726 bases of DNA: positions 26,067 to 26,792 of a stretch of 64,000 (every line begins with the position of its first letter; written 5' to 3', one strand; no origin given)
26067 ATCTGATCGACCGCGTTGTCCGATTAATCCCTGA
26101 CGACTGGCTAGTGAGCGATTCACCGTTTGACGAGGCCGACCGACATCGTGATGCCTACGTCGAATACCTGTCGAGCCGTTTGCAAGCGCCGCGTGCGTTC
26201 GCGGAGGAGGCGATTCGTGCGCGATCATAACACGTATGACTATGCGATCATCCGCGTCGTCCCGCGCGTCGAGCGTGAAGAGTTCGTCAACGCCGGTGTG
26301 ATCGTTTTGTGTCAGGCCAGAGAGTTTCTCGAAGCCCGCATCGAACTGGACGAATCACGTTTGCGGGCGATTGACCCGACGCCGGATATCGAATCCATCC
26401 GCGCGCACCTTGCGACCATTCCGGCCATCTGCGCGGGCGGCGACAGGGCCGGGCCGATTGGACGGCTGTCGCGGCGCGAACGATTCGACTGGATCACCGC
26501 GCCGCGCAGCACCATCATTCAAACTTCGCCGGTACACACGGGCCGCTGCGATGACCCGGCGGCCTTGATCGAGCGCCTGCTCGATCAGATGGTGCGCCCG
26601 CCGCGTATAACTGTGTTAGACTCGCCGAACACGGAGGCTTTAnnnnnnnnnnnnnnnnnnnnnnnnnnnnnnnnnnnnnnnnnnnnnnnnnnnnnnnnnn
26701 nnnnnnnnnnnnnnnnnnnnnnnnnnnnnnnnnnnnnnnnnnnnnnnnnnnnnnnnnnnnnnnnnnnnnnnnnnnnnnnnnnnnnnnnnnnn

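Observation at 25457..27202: Translationally coupled HipA-like minimal kinase / DUF3037 / Uma2-nuclease module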

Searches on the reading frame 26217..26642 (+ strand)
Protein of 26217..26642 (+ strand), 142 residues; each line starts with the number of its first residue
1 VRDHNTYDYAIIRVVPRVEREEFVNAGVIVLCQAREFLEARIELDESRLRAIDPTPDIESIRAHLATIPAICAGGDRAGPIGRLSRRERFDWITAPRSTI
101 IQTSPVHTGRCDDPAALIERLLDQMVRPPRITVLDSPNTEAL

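Call 3: search_protein_families(library=pfam, proteins=[window:26217-26642:+], max_evalue=0.1)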
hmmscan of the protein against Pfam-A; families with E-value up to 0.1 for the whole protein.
window:26217-26642:+ (142 aa): 1 family
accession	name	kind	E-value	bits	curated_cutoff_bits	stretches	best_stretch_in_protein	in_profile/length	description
PF11236.13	DUF3037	-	6e-46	155.9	22.6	1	9-126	1-118/118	Protein of unknown function (DUF3037)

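Call 4: search_protein_families(library=ncbifam, proteins=[window:26217-26642:+], max_evalue=0.1)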
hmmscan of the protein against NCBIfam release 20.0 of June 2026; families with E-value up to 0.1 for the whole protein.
window:26217-26642:+ (142 aa): 0 families

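Call 5: search_protein_families(library=padloc, proteins=[window:26217-26642:+], max_evalue=0.1)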
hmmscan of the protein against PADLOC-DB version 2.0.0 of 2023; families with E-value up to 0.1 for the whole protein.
window:26217-26642:+ (142 aa): 1 family
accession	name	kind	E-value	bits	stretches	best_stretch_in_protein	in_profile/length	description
PDLC04767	PDC-M66B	-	5.3e-08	30.7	1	5-69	2-66/281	-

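Call 18: find_homologous_proteins(query=window:26217-26642:+)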
Query window:26217-26642:+ (142 aa): 8000 proteins with E <= 0.001 among 8000 candidates; the best 120 are listed.
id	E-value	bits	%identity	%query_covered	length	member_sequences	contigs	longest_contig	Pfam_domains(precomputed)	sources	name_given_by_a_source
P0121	2.5e-81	288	93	100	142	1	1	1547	PF11236.14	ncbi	-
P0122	4.1e-78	278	89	100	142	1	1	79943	PF11236.14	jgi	jgi:hypothetical protein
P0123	2.5e-76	272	95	92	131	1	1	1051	PF11236.14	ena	-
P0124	1.5e-75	270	93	92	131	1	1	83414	PF11236.14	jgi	jgi:hypothetical protein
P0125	1.6e-75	270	94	92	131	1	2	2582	PF11236.14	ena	-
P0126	2.9e-75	269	90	96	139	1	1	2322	PF11236.14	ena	-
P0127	3.2e-75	269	94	92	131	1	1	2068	PF11236.14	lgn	-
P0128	4.4e-75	268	93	92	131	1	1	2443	PF11236.14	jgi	jgi:hypothetical protein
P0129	1.1e-74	267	92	92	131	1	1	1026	PF11236.14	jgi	jgi:hypothetical protein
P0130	1.2e-74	267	92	92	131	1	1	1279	PF11236.14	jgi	jgi:hypothetical protein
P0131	2.0e-74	266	95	92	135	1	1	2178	PF11236.14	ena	-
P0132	1.7e-68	247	86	92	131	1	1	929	PF11236.14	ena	-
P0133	5.6e-66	239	79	99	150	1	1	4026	PF11236.14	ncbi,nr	ncbi:MAG TPA: DUF3037 domain-containing protein [Blastocatellia bacterium]|nr:DUF3037 domain-contain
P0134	7.6e-66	238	79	99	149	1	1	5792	PF11236.14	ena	-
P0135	7.8e-66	238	82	92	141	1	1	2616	PF11236.14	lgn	-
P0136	8.9e-64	232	84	90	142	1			PF11236.14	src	-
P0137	9.5e-64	232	76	97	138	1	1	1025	PF11236.14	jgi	jgi:Protein of unknown function (DUF3037)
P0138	1.2e-63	231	76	96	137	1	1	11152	PF11236.14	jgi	jgi:hypothetical protein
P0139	1.8e-63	231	75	97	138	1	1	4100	PF11236.14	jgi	jgi:Protein of unknown function (DUF3037)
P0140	1.9e-63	231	74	96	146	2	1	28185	PF11236.14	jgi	jgi:hypothetical protein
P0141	3.1e-63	230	79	92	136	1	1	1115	PF11236.14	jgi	jgi:hypothetical protein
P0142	3.3e-63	230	80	89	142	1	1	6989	PF11236.14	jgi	-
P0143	3.6e-63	230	79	91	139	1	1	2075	PF11236.14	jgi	jgi:Protein of unknown function (DUF3037)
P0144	6.4e-63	229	82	89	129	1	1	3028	PF11236.14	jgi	jgi:Protein of unknown function (DUF3037)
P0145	6.4e-63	229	78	93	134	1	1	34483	PF11236.14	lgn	-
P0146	8.4e-63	228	81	91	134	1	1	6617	PF11236.14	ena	-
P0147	8.9e-63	228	80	89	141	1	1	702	PF11236.14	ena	-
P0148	9.2e-63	228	79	92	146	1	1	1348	PF11236.14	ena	-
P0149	9.5e-63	228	77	96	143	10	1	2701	PF11236.14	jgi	jgi:DUF3037 family protein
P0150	1.1e-62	228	73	99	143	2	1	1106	PF11236.14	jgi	jgi:hypothetical protein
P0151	1.6e-62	228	79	92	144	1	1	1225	PF11236.14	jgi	jgi:hypothetical protein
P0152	1.6e-62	228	79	90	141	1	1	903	PF11236.14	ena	-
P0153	1.9e-62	227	80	92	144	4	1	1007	PF11236.14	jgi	jgi:Protein of unknown function (DUF3037)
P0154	2.7e-62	227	76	96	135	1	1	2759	PF11236.14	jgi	jgi:hypothetical protein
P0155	2.8e-62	227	80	89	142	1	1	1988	PF11236.14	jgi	jgi:hypothetical protein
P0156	3.2e-62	227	78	92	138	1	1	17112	PF11236.14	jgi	jgi:hypothetical protein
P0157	3.4e-62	227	74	99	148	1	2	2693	PF11236.14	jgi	jgi:Protein of unknown function (DUF3037)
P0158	3.9e-62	226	78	92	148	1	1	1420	PF11236.14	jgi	jgi:hypothetical protein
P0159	4.4e-62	226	74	99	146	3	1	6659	PF11236.14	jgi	jgi:Protein of unknown function (DUF3037)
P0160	4.7e-62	226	77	93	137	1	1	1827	PF11236.14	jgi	jgi:hypothetical protein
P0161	4.9e-62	226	77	93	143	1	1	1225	PF11236.14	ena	-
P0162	5.5e-62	226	78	92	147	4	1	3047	PF11236.14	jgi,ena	-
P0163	6.5e-62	226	78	91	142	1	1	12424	PF11236.14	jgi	jgi:hypothetical protein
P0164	7.8e-62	225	78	92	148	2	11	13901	PF11236.14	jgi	jgi:Protein of unknown function (DUF3037)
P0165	7.9e-62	225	79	92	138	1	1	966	PF11236.14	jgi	jgi:hypothetical protein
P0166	7.9e-62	225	75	92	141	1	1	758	PF11236.14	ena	-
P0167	8.7e-62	225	78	92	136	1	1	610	PF11236.14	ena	-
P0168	1.1e-61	225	78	92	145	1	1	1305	PF11236.14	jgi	jgi:hypothetical protein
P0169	1.3e-61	225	77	92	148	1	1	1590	PF11236.14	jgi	jgi:Protein of unknown function (DUF3037)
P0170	1.3e-61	225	78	91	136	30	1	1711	PF11236.14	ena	-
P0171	1.4e-61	225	80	90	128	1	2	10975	PF11236.14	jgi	jgi:Protein of unknown function (DUF3037)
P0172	1.6e-61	224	78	91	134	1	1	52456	PF11236.14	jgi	jgi:Protein of unknown function (DUF3037)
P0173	1.6e-61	224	78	92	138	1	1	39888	PF11236.14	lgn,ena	-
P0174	1.7e-61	224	76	92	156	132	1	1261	PF11236.14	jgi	jgi:hypothetical protein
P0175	2.0e-61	224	77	92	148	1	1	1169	PF11236.14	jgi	jgi:Protein of unknown function (DUF3037)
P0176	2.0e-61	224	77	92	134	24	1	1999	PF11236.14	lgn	-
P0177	2.3e-61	224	78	92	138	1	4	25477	PF11236.14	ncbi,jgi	jgi:Protein of unknown function (DUF3037)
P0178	2.7e-61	224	77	92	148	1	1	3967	PF11236.14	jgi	jgi:Protein of unknown function (DUF3037)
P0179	3.1e-61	223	78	92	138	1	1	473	PF11236.14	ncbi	-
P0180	3.1e-61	223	78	92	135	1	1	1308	PF11236.14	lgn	-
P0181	3.1e-61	223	77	92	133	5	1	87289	PF11236.14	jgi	jgi:Protein of unknown function (DUF3037)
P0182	3.2e-61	223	73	98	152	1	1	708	PF11236.14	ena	-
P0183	3.4e-61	223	78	93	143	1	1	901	PF11236.14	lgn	-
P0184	3.4e-61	223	78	90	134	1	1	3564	PF11236.14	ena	-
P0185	3.5e-61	223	77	92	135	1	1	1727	PF11236.14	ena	-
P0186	3.6e-61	223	79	91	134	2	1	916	PF11236.14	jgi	-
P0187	4.6e-61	223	72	97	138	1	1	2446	PF11236.14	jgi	jgi:Protein of unknown function (DUF3037)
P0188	4.7e-61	223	77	92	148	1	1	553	PF11236.14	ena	-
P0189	4.8e-61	223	77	92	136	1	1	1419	PF11236.14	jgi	jgi:Protein of unknown function (DUF3037)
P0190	5.1e-61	223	77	92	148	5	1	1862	PF11236.14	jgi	jgi:Protein of unknown function (DUF3037)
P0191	5.1e-61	223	73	99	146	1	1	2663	PF11236.14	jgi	jgi:hypothetical protein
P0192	5.5e-61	223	77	93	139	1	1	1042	PF11236.14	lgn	-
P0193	5.9e-61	223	80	90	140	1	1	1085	PF11236.14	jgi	jgi:hypothetical protein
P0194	6.0e-61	222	77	92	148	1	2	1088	PF11236.14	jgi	jgi:hypothetical protein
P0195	6.1e-61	222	72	99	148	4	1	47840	PF11236.14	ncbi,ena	-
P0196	6.3e-61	222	77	90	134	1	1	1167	PF11236.14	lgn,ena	-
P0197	6.8e-61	222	75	94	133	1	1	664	PF11236.14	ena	-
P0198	7.5e-61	222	78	90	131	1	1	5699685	PF11236.14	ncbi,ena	-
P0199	7.8e-61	222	78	92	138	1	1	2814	PF11236.14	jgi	jgi:Protein of unknown function (DUF3037)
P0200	8.1e-61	222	75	92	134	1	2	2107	PF11236.14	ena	-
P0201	8.7e-61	222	77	92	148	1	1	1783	PF11236.14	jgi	jgi:hypothetical protein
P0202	9.3e-61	222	77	92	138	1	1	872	PF11236.14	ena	-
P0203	1.0e-60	222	75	92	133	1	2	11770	PF11236.14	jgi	jgi:hypothetical protein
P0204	1.1e-60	222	77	90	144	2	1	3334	PF11236.14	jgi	-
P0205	1.1e-60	222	73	98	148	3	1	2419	PF11236.14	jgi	jgi:hypothetical protein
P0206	1.1e-60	222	75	92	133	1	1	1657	PF11236.14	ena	-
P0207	1.1e-60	222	76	93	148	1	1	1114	PF11236.14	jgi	jgi:Protein of unknown function (DUF3037)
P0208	1.2e-60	222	76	92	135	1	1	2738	PF11236.14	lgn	-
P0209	1.2e-60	221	78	92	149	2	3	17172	PF11236.14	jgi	jgi:hypothetical protein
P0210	1.3e-60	221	77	92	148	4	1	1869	PF11236.14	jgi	jgi:Protein of unknown function (DUF3037)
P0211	1.3e-60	221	74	99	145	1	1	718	PF11236.14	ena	-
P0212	1.3e-60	221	74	97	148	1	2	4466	PF11236.14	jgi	jgi:hypothetical protein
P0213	1.4e-60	221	76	99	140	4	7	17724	PF11236.14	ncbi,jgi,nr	ncbi:MAG TPA: DUF3037 domain-containing protein [Blastocatellia bacterium]|jgi:hypothetical protein|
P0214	1.4e-60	221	77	91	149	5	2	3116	PF11236.14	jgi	jgi:Protein of unknown function (DUF3037)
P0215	1.4e-60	221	76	92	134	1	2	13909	PF11236.14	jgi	-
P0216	1.5e-60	221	77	92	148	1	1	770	PF11236.14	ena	-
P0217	1.6e-60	221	76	92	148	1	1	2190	PF11236.14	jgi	jgi:hypothetical protein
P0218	1.6e-60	221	78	92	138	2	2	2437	PF11236.14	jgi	-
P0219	1.7e-60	221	76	92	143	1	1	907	PF11236.14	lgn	-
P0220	1.7e-60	221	77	92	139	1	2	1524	PF11236.14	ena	-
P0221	1.7e-60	221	72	97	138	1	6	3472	PF11236.14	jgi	jgi:Protein of unknown function (DUF3037)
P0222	1.8e-60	221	75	92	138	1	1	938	PF11236.14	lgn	-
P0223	1.9e-60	221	77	92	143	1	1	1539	PF11236.14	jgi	jgi:Protein of unknown function (DUF3037)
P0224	1.9e-60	221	77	90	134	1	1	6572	PF11236.14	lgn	-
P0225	1.9e-60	221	76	92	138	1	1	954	PF11236.14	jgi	jgi:hypothetical protein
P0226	2.0e-60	221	79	89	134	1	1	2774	PF11236.14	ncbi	-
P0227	2.0e-60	221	74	93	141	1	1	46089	PF11236.14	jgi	jgi:Protein of unknown function (DUF3037)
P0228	2.1e-60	221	74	93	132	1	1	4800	PF11236.14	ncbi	-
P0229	2.4e-60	221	74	91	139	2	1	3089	PF11236.14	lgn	-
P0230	2.5e-60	220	77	92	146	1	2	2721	PF11236.14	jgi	jgi:hypothetical protein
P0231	2.6e-60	220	77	92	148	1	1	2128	PF11236.14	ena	-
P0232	2.7e-60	220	74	99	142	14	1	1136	PF11236.14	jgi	jgi:Protein of unknown function (DUF3037)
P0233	2.7e-60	220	76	91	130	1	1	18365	PF11236.14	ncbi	-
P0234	2.8e-60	220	75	92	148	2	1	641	PF11236.14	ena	-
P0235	2.8e-60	220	77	90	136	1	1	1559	PF11236.14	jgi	-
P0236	2.8e-60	220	74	92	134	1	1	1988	PF11236.14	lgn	-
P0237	2.8e-60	220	71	99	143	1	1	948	PF11236.14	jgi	jgi:Protein of unknown function (DUF3037)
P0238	2.8e-60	220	73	94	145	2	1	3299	PF11236.14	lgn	-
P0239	3.0e-60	220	77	92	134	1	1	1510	PF11236.14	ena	-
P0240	3.0e-60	220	78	89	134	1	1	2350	PF11236.14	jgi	jgi:Protein of unknown function (DUF3037)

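Call 47: predict_structure(alignment_id=A3)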
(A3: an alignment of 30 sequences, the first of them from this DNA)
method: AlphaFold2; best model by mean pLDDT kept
length: 142 residues; sequences in the alignment: 30
mean_pLDDT: 85.5   pTM: 0.77
mean pLDDT of the five models: 85.5, 85.2, 84.6, 84.5, 84.0
residues with pLDDT >= 90: 87; 70-90: 37; 50-70: 6; < 50: 12
segments of 3 or more residues with pLDDT < 50: 132-142
pLDDT, mean of each block of 10 residues (from residue 1): 77 84 92 93 93 88 93 89 94 90 92 89 89 44 39
secondary structure, 60 per line:
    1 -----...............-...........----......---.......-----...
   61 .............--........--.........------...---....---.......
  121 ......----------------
elements in order: E6-17 E22-32 E37-42 H46-52 H58-73 H76-83 H86-94 E101-103 E107-110 H114-126

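Call 52: search_solved_structures(query=A3, max_evalue=10, show_alignments=2)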
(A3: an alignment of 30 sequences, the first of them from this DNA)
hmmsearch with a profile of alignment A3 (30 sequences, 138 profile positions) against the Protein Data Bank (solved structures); distinct sequences matched with E-value up to 10: 1.
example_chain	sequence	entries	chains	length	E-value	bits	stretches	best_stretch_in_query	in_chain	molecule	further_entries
4k8g_A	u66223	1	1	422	1.8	11.9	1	14-57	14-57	Mandelate racemase/muconate lactonizing enzyme, N-terminal domain protein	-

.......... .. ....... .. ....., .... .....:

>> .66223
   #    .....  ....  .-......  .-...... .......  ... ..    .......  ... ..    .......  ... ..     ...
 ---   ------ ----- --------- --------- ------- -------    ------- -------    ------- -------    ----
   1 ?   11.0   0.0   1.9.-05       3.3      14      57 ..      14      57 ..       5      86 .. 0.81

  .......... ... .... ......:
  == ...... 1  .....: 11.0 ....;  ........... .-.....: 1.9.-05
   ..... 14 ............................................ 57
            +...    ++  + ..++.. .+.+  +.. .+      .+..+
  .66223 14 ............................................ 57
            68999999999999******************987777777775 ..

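Call 54: fold_search(model_id=the predicted structure, library=pdb)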
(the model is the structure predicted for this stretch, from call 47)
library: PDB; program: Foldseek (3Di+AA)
matches with E <= 10: 163; with E <= 0.001: 0
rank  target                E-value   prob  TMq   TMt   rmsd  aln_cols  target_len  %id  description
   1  6ww7_I                7.4e-01  0.23  0.23  0.22   4.0        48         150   17  Structure of the human ER membrane protein complex in a lipid nanodisc (released 2020-05-27)
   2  7v99_A                1.2e+00  0.06  0.20  0.04  13.0       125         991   13  catalytic core of human telomerase holoenzyme (released 2022-03-30)
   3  6hts_D                1.9e+00  0.01  0.10  0.06  12.9       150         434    9  Cryo-EM structure of the human INO80 complex bound to nucleosome (released 2018-11-07)
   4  8gqv_A                2.1e+00  0.03  0.17  0.10  14.6        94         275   12  The Crystal Structures of a Swine SLA-2*HB01 Molecules Complexed with a CTL epitope from Asia1 serotype of Foot-and-mo (released 2023-01-11)
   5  8v5l_A                2.2e+00  0.06  0.20  0.22   6.3        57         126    5  Structure of the Varicella Zoster Virus (VZV) gI binding domain of glycoprotein E (gE) in complex with human Fab 1A2 a (released 2024-10-09)
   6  8ywi_A                2.2e+00  0.04  0.17  0.04   4.6        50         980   14  The structure of ASFV DNA polymerase in replicating state (released 2025-02-05)
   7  8cgm_A                2.4e+00  0.02  0.12  0.09  14.2        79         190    6  Structure of the lipoprotein transporter LolA from Porphyromonas gingivalis (released 2023-06-21)
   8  8j0n_J                2.7e+00  0.12  0.24  0.23   4.1        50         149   16  cryo-EM structure of human EMC (released 2024-04-03)
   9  5tzn_F                2.7e+00  0.06  0.17  0.18   5.2        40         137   12  Structure of the viral immunoevasin m12 (Smith) bound to the natural killer cell receptor NKR-P1B (B6) (released 2017-05-24)
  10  3b9c_A                2.7e+00  0.04  0.17  0.18  12.4        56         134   11  Crystal Structure of Human GRP CRD (released 2008-03-18)
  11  6rqm_A                2.9e+00  0.06  0.18  0.22   2.9        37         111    5  A blocking anti-CTLA-4 Nanobody (KN044) complexed with CTLA-4 (released 2020-07-08)
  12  5xv1_A                2.9e+00  0.04  0.22  0.18  16.0       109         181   13  Crystal structure of ATG101-ATG13HORMA (released 2018-07-04)
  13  7rz5_A                2.9e+00  0.02  0.20  0.06  21.4       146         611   16  Structure of the complex of LBD-TMD part of AMPA receptor GluA2 with auxiliary subunit TARP gamma-5 bound to competiti (released 2021-10-27)
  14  8s9s_10               3.1e+00  0.10  0.22  0.21   3.0        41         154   15  Structure of the human ER membrane protein complex (EMC) in GDN (released 2023-05-17)
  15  4mz3_A                3.1e+00  0.06  0.19  0.22   5.2        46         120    4  Crystal structure of the voltage-gated sodium channel beta 4 subunit extracellular domain, C131W mutant (released 2013-12-04)
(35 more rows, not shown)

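Call 82: fold_search(model_id=the predicted structure, library=viral)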
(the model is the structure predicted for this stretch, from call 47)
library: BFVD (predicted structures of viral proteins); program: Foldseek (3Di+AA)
matches with E <= 10: 375; with E <= 0.001: 3
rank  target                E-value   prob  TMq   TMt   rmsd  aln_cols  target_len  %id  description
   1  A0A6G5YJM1            2.5e-04  1.00  0.57  0.44   5.0       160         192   14  (no name in the UniProt tables at hand)
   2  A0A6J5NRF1            7.1e-04  1.00  0.61  0.68   4.0       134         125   11  Uncharacterized protein [uncultured Caudovirales phage]
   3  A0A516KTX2            9.7e-04  1.00  0.43  0.25   8.8       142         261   16  (no name in the UniProt tables at hand)
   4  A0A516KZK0            1.2e-03  1.00  0.51  0.28   5.3       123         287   11  (no name in the UniProt tables at hand)
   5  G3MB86                1.6e-01  0.85  0.47  0.53   7.7       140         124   11  Gp16 [Bacillus phage G]
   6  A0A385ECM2            1.8e-01  0.35  0.33  0.38   7.7       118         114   12  Uncharacterized protein [Caulobacter phage CcrPW]
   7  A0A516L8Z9            2.3e-01  0.41  0.33  0.37   5.9        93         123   15  (no name in the UniProt tables at hand)
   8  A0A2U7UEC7            3.3e-01  0.09  0.21  0.09  14.5        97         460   10  Uncharacterized protein [Pandoravirus neocaledonia]
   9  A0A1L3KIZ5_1          4.7e-01  0.28  0.22  0.03   5.2        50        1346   18  Replicase polyprotein 1ab [Wenling nido-like virus 1]
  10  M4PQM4                6.1e-01  0.08  0.18  0.21   9.0        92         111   11  Uncharacterized protein [Sulfitobacter phage phiCB2047-B]
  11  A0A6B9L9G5            8.3e-01  0.35  0.39  0.42   5.9       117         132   12  Uncharacterized protein [Mycobacterium phage Onyinye]
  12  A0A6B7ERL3            8.3e-01  0.13  0.27  0.26  10.3       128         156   16  (no name in the UniProt tables at hand)
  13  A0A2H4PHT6            8.8e-01  0.07  0.15  0.19   6.2        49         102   16  (no name in the UniProt tables at hand)
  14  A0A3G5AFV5            9.4e-01  0.08  0.19  0.07   8.2        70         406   17  Uncharacterized protein [Solivirus sp.]
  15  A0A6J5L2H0            9.4e-01  0.02  0.16  0.16  21.2       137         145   17  Uncharacterized protein [uncultured Caudovirales phage]
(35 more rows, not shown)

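Call 85: search_protein_families(library=phrogs, proteins=[window:26217-26642:+], max_evalue=0.001)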
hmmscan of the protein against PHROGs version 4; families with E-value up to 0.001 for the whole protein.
window:26217-26642:+ (142 aa): 1 family
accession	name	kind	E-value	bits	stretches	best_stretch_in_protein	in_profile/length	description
phrog_5137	-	unknown function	4.9e-12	47.2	1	5-131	3-134/279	-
